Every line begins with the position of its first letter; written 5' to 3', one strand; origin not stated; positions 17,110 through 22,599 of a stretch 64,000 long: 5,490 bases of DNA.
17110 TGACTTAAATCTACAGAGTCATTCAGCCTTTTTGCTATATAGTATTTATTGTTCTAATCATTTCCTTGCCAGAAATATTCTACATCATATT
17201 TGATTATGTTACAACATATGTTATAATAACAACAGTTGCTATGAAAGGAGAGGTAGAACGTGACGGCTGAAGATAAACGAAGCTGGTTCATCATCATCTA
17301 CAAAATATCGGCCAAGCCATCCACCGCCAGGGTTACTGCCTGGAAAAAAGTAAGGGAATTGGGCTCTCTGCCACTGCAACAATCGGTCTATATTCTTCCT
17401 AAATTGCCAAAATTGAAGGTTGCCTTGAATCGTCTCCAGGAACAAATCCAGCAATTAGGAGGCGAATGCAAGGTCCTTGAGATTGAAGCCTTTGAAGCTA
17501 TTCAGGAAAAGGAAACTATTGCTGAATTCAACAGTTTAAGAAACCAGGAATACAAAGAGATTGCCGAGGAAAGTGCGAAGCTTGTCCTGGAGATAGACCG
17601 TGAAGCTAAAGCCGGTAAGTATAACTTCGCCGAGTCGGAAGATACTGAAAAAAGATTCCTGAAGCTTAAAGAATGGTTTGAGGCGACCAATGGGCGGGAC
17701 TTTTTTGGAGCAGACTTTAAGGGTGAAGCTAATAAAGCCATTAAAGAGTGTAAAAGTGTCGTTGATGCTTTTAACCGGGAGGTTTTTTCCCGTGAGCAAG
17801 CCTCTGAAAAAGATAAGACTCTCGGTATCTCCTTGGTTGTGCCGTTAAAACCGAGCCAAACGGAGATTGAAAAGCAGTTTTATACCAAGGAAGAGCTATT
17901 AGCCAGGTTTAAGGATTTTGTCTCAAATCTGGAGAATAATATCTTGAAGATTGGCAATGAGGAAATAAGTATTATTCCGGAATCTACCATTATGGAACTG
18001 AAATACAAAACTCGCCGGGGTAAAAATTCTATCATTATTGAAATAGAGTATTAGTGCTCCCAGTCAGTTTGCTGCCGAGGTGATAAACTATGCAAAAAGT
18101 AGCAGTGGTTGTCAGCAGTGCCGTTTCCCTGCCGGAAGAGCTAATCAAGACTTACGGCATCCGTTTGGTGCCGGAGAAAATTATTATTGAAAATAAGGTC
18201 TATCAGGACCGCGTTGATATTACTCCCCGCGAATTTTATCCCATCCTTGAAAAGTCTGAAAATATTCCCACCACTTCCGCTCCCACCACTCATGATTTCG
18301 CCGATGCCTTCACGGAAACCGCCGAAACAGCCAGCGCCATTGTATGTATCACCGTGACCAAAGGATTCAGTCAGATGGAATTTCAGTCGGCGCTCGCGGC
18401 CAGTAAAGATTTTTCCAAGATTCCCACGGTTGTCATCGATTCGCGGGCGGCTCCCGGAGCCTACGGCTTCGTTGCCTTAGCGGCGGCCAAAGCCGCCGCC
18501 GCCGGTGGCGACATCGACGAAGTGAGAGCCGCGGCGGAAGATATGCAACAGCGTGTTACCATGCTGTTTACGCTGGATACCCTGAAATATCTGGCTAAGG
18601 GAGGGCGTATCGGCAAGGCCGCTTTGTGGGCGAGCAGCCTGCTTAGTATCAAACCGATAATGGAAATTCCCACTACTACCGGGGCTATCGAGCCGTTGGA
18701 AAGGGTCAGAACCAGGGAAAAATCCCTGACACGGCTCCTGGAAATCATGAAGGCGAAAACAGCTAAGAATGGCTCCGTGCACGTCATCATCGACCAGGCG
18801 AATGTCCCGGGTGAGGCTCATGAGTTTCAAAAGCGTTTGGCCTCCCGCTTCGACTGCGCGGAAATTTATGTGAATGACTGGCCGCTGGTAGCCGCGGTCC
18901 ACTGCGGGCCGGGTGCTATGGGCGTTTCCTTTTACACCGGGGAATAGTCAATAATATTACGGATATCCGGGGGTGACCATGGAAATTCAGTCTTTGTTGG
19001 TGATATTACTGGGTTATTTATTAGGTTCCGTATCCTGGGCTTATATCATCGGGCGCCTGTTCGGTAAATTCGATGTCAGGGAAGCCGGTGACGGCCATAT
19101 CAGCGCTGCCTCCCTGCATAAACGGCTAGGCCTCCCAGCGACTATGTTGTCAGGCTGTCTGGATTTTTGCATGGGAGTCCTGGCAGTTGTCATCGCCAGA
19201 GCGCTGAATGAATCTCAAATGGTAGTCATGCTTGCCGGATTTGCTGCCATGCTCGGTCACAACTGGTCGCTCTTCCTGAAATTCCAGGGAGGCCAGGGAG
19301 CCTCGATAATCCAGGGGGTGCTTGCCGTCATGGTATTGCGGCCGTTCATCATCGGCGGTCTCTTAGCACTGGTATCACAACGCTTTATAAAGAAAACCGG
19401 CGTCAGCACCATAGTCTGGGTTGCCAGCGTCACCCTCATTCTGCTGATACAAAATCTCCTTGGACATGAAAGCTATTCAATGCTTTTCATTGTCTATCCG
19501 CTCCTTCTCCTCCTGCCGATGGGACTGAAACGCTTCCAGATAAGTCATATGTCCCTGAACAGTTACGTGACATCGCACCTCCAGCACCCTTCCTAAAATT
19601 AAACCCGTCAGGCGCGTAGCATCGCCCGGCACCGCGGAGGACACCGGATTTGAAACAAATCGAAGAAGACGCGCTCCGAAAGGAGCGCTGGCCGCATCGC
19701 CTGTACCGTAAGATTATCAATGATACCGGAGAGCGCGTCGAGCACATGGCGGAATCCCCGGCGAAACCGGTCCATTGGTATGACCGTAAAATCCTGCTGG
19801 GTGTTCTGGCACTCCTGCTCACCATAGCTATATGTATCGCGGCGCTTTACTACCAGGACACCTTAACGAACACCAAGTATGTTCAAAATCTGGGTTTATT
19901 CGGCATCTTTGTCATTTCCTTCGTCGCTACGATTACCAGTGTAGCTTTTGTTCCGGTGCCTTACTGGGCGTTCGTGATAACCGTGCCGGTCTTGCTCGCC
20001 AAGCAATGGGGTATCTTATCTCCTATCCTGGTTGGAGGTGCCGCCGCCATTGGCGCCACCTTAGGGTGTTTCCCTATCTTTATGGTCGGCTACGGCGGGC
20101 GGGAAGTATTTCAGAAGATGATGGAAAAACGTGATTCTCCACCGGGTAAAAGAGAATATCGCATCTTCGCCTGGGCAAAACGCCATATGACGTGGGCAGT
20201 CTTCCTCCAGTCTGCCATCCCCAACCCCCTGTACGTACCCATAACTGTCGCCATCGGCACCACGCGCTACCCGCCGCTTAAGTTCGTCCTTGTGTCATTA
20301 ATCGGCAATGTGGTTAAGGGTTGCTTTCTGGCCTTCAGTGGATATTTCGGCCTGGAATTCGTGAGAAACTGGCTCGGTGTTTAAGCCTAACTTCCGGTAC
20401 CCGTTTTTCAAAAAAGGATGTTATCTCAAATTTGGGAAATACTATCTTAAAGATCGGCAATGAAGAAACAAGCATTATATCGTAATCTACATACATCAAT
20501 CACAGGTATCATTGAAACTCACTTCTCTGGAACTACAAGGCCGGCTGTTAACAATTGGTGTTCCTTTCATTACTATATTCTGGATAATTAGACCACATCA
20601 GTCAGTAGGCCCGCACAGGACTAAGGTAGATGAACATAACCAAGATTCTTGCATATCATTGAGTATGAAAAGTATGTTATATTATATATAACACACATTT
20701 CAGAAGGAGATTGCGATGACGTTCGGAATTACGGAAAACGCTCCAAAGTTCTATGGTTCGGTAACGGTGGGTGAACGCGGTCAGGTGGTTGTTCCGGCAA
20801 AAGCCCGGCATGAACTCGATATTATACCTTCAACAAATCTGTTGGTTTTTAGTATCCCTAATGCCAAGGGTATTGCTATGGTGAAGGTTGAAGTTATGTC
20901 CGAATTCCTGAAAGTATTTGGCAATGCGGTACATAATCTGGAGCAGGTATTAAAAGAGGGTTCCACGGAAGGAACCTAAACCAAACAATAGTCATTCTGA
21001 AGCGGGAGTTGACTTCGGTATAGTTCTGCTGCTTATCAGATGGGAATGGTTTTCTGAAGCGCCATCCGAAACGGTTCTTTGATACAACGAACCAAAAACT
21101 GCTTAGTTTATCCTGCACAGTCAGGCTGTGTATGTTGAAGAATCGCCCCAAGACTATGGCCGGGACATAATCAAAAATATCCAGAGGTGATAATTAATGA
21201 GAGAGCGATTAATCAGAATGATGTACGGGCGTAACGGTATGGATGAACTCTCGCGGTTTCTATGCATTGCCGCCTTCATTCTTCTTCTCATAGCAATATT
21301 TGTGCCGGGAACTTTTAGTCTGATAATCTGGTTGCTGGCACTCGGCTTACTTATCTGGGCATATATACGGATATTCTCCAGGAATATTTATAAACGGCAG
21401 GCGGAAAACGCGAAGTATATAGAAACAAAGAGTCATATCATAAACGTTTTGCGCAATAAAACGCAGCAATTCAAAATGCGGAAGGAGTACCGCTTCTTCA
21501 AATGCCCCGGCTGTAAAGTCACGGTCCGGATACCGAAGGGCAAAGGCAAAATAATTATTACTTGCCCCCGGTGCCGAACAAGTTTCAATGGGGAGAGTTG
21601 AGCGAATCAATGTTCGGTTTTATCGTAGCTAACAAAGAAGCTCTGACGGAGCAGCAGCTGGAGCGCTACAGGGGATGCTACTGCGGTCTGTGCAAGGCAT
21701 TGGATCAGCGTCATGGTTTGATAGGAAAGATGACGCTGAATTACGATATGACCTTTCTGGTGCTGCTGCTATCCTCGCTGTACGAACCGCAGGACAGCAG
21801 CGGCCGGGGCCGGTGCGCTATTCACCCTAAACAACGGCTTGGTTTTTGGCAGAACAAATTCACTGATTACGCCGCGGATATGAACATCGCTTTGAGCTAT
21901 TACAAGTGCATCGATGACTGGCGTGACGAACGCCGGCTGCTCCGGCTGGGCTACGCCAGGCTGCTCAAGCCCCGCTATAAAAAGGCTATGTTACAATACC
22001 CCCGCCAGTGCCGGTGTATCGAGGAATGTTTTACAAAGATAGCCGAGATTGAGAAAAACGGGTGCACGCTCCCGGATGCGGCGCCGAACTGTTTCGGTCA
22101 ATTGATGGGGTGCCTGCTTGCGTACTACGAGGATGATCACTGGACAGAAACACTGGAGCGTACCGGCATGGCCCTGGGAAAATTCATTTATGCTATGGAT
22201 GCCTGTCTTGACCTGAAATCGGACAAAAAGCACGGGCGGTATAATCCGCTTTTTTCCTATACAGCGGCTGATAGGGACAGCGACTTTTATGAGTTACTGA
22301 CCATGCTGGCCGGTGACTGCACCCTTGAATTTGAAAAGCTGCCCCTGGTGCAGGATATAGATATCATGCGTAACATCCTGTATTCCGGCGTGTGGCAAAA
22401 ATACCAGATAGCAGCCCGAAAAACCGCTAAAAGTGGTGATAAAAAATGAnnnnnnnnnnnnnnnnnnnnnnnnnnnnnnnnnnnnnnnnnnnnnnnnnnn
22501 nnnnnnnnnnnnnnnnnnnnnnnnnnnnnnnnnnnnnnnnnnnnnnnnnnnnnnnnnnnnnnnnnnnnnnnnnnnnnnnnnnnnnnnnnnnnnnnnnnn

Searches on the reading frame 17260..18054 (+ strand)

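Call 52: search_protein_families(library=pfam, proteins=[window:17260-18054:+], max_evalue=0.00001)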
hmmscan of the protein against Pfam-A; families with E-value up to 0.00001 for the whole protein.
window:17260-18054:+ (264 aa): 1 family
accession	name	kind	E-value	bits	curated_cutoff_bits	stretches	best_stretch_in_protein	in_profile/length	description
PF20229.3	ChrB_N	-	1.3e-29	103.6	23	1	24-180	1-157/159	Protein ChrB, N-terminal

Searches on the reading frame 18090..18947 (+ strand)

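Call 52: search_protein_families(library=pfam, proteins=[window:18090-18947:+], max_evalue=0.00001)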
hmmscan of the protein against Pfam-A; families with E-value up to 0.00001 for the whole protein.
window:18090-18947:+ (285 aa): 1 family
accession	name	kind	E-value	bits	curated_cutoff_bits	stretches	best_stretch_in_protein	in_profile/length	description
PF02645.21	DegV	-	2.4e-72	244.1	27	1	3-283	1-279/280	Uncharacterised protein, DegV family COG1307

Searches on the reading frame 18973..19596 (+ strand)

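Call 52: search_protein_families(library=pfam, proteins=[window:18973-19596:+], max_evalue=0.00001)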
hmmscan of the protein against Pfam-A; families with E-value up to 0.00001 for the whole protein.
window:18973-19596:+ (207 aa): 1 family
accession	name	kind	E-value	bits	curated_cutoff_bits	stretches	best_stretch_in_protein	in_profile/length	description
PF02660.20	G3P_acyltransf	-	1.7e-25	90.4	24.1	1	13-174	1-148/164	Glycerol-3-phosphate acyltransferase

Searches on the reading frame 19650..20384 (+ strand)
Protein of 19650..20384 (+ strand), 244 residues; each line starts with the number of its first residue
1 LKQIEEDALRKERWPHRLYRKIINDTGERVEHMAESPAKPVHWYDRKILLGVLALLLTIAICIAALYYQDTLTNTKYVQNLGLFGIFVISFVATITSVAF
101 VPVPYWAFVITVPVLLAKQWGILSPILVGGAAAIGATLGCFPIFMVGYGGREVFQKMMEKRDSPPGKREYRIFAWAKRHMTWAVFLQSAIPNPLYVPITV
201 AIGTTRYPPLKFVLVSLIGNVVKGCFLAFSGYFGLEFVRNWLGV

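Call 52: search_protein_families(library=pfam, proteins=[window:19650-20384:+], max_evalue=0.00001)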
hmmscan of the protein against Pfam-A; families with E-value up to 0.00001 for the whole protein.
window:19650-20384:+ (244 aa): 1 family
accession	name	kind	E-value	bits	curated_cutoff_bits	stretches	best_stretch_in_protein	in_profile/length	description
PF09335.16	VTT_dom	-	6.2e-12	46.5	33.9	1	104-232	2-122/123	VTT domain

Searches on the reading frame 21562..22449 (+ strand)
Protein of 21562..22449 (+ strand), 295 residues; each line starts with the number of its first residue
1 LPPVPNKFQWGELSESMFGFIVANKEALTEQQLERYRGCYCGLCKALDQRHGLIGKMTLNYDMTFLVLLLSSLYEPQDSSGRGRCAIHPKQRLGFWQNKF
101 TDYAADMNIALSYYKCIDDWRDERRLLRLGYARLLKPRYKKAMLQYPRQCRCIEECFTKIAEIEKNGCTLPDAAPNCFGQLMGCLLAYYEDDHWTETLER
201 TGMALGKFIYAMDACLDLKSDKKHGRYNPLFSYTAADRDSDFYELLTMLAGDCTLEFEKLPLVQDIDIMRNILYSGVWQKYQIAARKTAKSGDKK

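Call 52: search_protein_families(library=pfam, proteins=[window:21562-22449:+], max_evalue=0.00001)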
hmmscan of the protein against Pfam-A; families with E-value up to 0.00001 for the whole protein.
window:21562-22449:+ (295 aa): 1 family
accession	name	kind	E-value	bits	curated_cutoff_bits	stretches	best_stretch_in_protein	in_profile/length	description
PF18937.5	DUF5685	-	3.9e-95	318.8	26.7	1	17-282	1-271/272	Family of unknown function (DUF5685)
